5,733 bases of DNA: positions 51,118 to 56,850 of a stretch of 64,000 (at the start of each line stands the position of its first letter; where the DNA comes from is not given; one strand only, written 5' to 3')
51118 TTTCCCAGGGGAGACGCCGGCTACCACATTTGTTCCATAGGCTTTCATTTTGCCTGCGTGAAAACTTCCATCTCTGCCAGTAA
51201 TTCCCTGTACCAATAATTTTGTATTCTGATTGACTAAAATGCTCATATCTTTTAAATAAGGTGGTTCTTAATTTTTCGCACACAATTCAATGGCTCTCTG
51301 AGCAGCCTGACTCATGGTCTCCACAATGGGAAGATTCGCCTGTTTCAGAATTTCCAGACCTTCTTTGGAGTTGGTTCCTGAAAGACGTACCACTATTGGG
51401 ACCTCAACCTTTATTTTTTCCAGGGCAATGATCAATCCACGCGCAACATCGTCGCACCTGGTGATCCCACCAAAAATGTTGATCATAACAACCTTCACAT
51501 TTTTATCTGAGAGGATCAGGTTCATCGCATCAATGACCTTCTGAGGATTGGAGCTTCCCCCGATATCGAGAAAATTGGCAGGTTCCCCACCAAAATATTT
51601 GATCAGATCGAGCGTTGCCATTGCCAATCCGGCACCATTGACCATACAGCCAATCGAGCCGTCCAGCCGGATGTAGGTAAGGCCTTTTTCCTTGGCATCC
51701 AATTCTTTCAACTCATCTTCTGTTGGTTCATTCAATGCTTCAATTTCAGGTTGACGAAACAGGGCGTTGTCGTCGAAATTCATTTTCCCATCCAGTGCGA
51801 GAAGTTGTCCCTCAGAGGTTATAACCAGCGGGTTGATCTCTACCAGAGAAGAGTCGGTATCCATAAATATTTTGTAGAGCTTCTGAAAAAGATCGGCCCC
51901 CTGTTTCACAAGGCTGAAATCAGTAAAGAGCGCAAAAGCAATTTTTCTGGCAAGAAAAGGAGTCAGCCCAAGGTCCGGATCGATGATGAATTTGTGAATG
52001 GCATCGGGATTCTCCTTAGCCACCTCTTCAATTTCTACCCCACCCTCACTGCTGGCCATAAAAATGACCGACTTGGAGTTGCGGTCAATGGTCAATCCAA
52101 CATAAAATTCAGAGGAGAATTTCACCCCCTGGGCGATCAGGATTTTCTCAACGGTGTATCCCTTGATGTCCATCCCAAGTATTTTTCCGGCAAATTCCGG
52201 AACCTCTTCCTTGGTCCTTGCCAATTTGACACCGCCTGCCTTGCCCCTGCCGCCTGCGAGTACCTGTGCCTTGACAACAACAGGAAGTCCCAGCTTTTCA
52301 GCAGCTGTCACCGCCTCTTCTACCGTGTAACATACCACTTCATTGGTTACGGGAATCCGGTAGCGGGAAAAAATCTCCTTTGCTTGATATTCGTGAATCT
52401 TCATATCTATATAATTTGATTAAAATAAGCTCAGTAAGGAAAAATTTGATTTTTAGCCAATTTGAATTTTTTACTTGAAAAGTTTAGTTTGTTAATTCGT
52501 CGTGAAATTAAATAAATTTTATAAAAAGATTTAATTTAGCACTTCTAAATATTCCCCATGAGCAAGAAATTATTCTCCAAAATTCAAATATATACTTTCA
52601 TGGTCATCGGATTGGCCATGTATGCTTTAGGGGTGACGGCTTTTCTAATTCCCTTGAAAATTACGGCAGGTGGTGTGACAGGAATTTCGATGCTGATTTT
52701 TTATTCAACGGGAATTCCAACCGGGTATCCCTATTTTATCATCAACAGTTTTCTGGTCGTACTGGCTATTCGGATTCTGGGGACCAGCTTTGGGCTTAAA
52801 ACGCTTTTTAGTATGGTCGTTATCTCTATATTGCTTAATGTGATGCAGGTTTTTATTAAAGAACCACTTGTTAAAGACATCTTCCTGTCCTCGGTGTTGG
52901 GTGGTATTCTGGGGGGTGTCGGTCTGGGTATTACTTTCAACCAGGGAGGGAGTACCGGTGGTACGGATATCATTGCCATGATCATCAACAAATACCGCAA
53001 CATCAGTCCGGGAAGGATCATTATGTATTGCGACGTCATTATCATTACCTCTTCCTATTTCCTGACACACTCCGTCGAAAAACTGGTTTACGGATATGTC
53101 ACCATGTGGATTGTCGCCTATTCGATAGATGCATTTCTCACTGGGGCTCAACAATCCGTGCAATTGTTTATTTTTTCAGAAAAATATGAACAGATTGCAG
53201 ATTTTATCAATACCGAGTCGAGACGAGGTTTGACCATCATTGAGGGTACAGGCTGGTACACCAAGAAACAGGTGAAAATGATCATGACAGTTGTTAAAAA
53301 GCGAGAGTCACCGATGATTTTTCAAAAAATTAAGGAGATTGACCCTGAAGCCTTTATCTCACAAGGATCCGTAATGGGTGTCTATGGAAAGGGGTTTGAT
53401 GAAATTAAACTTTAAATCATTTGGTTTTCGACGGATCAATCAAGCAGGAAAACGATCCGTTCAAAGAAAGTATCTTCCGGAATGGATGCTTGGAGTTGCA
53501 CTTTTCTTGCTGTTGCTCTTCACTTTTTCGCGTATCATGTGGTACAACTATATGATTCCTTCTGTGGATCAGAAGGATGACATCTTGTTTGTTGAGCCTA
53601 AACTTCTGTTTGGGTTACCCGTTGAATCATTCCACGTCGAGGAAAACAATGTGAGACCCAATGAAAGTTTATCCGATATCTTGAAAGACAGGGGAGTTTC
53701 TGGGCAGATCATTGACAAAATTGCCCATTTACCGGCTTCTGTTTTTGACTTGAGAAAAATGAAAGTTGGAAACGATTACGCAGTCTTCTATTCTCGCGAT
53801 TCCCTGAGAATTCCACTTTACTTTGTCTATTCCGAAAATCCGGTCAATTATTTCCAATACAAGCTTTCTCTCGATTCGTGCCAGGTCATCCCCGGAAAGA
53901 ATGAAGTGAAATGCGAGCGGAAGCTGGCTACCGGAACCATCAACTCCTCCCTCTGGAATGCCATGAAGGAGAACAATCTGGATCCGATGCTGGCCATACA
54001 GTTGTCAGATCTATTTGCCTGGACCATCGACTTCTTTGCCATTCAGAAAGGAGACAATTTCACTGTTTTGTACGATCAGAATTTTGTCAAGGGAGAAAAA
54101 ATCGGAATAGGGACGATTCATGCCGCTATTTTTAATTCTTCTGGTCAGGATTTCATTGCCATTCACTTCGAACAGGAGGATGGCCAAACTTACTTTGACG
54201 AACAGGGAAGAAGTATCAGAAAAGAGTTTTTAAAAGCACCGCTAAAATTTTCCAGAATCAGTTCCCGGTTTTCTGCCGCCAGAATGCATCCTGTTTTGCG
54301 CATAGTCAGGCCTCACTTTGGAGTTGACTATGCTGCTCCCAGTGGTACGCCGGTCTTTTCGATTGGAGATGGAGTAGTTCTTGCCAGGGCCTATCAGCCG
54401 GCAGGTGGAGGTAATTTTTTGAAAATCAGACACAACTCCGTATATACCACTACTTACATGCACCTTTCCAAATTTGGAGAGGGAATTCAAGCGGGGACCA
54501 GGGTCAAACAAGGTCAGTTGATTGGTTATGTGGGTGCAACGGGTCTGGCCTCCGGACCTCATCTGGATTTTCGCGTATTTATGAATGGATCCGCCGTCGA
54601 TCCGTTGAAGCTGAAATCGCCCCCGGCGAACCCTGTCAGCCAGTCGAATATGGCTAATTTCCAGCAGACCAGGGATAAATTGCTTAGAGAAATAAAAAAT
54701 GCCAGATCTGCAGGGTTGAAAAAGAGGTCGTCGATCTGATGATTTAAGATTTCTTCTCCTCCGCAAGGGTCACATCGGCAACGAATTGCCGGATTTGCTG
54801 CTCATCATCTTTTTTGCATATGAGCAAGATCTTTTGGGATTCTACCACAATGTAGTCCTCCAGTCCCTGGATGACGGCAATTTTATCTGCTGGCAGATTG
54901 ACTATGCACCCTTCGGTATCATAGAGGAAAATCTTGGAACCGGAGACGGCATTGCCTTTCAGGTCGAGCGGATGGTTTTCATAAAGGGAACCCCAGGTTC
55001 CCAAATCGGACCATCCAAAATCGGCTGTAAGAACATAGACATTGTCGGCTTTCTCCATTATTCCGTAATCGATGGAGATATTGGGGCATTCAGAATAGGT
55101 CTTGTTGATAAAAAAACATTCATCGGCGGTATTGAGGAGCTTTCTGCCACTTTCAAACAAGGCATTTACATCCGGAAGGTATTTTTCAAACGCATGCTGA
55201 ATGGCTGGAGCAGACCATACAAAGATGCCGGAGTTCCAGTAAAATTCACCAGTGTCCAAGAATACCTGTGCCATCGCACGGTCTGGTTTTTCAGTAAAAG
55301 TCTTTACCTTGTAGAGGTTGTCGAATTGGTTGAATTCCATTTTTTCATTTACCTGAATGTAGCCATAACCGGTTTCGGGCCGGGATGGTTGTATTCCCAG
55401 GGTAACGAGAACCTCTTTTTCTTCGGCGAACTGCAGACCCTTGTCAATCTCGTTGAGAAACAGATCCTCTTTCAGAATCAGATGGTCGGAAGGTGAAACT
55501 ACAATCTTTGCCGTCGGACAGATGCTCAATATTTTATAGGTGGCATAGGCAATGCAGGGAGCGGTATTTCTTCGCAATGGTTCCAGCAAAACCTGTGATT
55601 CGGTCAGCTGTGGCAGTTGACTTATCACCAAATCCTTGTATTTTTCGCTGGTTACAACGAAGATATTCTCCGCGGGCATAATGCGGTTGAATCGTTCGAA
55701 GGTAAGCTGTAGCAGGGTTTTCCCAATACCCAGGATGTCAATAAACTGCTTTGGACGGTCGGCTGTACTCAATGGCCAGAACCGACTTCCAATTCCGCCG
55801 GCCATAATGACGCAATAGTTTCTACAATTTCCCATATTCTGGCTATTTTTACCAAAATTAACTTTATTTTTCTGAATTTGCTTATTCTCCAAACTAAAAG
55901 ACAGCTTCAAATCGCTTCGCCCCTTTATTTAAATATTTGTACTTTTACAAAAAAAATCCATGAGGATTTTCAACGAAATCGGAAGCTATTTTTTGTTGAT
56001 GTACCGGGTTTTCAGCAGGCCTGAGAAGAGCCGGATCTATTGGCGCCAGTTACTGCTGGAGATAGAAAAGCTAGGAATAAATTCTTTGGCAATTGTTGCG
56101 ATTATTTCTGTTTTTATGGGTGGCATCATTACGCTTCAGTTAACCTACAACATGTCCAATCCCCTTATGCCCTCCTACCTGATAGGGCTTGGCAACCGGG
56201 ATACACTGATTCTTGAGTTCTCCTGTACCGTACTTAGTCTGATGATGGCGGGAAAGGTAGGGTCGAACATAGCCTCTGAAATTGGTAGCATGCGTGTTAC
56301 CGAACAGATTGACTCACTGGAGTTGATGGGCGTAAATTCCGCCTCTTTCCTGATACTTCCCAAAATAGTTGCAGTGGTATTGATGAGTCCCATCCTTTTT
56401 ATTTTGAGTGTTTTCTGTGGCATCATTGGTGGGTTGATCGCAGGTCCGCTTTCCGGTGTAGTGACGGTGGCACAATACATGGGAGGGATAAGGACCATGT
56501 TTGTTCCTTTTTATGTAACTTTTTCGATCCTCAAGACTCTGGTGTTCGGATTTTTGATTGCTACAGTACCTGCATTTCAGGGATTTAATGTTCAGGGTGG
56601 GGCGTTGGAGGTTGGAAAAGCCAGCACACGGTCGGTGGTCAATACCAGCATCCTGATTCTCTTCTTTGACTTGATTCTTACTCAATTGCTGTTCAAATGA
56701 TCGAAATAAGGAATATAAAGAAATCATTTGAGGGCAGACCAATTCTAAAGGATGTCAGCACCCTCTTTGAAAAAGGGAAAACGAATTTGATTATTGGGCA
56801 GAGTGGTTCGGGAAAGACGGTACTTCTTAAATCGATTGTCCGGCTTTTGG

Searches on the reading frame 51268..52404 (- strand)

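Call 4: search_protein_families(library=pfam, proteins=[window:51268-52404:-])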
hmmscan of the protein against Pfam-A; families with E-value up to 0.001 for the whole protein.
window:51268-52404:- (378 aa): 7 families
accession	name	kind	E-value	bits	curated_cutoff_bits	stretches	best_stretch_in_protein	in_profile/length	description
PF08442.15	ATP-grasp_2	-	1.2e-69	234.5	29.5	1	2-195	1-202/202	ATP-grasp domain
PF00549.24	Ligase_CoA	-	8.3e-31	107.2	24.5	1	254-372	1-126/128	CoA-ligase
PF24948.1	Citrate_synth_N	-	4.8e-15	56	83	1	3-217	5-227/232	ATP-citrate synthase ATP-grasp domain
PF13549.11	ATP-grasp_5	-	5.6e-13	49.2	27.6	1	4-128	11-138/221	ATP-grasp domain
PF02786.22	CPSase_L_D2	-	1.6e-07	31.5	19.8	1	8-110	5-105/211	Carbamoyl-phosphate synthase L chain, ATP binding domain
PF16114.10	Citrate_bind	-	1.2e-05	25.3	26.8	1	227-357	5-151/177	ATP citrate lyase citrate-binding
PF01071.24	GARS_A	-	1.3e-05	25.6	27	1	8-94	6-89/194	Phosphoribosylglycinamide synthetase, ATP-grasp (A) domain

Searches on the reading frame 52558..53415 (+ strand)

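Call 6: search_protein_families(library=ncbifam, proteins=[window:52558-53415:+], max_evalue=0.01)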
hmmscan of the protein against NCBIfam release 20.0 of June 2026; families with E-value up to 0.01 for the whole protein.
window:52558-53415:+ (285 aa): 2 families
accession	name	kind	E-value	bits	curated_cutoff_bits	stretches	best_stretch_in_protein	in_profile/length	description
NF003191.0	PRK04164.1-2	equivalog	4.7e-06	26.3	179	1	208-276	108-173/200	hypothetical protein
NF043063.1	MMSYN1_0411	equivalog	7.7e-05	21.8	550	1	108-164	177-233/498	YitT family ABC transporter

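Call 84: search_protein_families(library=pfam, proteins=[window:52558-53415:+], max_evalue=0.001)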
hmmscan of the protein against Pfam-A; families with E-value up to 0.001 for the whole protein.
window:52558-53415:+ (285 aa): 2 families
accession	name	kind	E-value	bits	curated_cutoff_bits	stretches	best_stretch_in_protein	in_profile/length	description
PF02588.21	YitT_membrane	-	1.9e-57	194.4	24.3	1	12-217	2-204/205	Uncharacterised 5xTM membrane BCR, YitT family COG1284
PF10035.14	DUF2179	-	3.5e-20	72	22.8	1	223-277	1-55/55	Uncharacterized protein conserved in bacteria (DUF2179)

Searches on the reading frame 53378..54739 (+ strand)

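Call 6: search_protein_families(library=ncbifam, proteins=[window:53378-54739:+], max_evalue=0.01)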
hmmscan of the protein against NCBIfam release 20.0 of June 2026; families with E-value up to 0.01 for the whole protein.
window:53378-54739:+ (453 aa): 13 families
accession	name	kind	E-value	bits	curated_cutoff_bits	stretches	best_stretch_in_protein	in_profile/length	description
NF053824.1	PdgNdpepShyC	equivalog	2.5e-73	247.4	700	1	84-441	69-421/429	peptidoglycan DD-endopeptidase ShyC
NF008652.0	PRK11649.1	equivalog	6.3e-53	180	341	1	88-431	96-428/439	murein DD-endopeptidase MepM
NF053825.1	PdgNdpepShyA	equivalog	8.9e-53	179.5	700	1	89-441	73-421/425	peptidoglycan DD-endopeptidase ShyA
NF052530.1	Heli_ShapePgp3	exception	2.4e-21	76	300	1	271-412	127-263/270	peptidoglycan metallopeptidase Pgp3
NF040883.1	amid_act_ActS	equivalog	4.3e-12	45.8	375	1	315-416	138-236/242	amidase activator ActS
NF052336.1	PdgHdaseHSB100310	equivalog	1.1e-11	44.7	500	1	312-407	56-148/316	peptidoglycan hydrolase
NF050804.1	CellDivDipMCaul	equivalog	5.8e-11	41.9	900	1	315-402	530-615/634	cell division endopeptidase DipM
NF008123.1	PRK10871.1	equivalog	1.1e-07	31.6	311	1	315-411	267-360/365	murein hydrolase activator NlpD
NF041208.1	celldiv_DipM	equivalog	1.1e-07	31.4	740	1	315-411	321-415/419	cell division endopeptidase DipM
NF052529.1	PG_M23_Pgp6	exception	2.4e-07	29.8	600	1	313-409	335-428/452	peptidoglycan metallopeptidase Pgp6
NF053738.1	S2SprSpoIIQBc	equivalog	1.7e-06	27.8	250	1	345-413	155-223/232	stage II sporulation protein SpoIIQ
NF004799.0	PRK06148.1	subfamily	0.00011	20.3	1128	1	312-403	440-540/1015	hypothetical protein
NF008644.1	PRK11637.1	equivalog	0.00015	20.9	270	1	315-410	288-380/385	murein hydrolase activator EnvC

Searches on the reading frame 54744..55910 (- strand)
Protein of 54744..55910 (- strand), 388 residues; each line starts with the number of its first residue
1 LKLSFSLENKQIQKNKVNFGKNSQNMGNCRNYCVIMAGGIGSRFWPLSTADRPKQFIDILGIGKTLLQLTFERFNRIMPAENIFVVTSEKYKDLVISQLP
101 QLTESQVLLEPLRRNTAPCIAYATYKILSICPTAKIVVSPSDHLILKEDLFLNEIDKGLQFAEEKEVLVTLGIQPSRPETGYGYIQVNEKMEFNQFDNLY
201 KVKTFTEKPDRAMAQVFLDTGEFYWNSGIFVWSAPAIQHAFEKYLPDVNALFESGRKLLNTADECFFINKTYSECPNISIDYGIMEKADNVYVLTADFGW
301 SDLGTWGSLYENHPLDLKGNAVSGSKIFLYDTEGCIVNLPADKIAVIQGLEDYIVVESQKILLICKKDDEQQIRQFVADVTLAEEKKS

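Call 84: search_protein_families(library=pfam, proteins=[window:54744-55910:-], max_evalue=0.001)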
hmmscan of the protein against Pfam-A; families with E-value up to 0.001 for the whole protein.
window:54744-55910:- (388 aa): 3 families
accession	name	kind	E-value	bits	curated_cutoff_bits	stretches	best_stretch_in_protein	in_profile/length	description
PF00483.29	NTP_transferase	-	3.5e-35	122.2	21.2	1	34-316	3-242/245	Nucleotidyl transferase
PF22640.1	ManC_GMP_beta-helix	-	3.3e-09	37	27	1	331-378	7-53/55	MannoseP isomerase/GMP-like beta-helix domain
PF12804.13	NTP_transf_3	-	8.9e-05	23.2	27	1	33-150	1-103/160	MobA-like NTP transferase domain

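Call 85: search_protein_families(library=ncbifam, proteins=[window:54744-55910:-], max_evalue=0.00001)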
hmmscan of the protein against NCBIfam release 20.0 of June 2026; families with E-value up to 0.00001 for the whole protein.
window:54744-55910:- (388 aa): 4 families
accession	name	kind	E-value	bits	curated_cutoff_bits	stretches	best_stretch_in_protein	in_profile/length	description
TIGR01479.1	GMP_PMI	equivalog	1.1e-81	275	372.95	1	33-384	3-349/467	mannose-1-phosphate guanylyltransferase/mannose-6-phosphate isomerase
NF012004.0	PRK15460.1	equivalog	1.6e-64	218.3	859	1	27-380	2-355/478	mannose-1-phosphate guanyltransferase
TIGR03992.1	Arch_glmU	subfamily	4.5e-08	32.4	292.1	1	32-230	2-173/393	bifunctional sugar-1-phosphate nucleotidylyltransferase/acetyltransferase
NF041173.1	Sug_nt_acttase_Thmprot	equivalog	5.4e-07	28.9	600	1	33-194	3-147/405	bifunctional sugar-1-phosphate nucleotidylyltransferase/acetyltransferase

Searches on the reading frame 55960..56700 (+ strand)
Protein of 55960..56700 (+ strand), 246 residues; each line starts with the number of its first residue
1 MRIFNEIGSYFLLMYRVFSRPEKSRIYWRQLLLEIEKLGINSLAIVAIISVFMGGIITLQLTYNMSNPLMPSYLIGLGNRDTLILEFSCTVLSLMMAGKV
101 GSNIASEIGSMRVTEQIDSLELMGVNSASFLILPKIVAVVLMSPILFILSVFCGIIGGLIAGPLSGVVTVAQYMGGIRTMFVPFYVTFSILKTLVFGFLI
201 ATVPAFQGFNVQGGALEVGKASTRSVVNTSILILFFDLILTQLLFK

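Call 84: search_protein_families(library=pfam, proteins=[window:55960-56700:+], max_evalue=0.001)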
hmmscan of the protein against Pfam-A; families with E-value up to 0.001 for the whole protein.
window:55960-56700:+ (246 aa): 1 family
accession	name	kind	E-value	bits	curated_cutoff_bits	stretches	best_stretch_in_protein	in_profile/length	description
PF02405.21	MlaE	-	7.6e-61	205.8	22.5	1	34-243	4-212/212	Permease MlaE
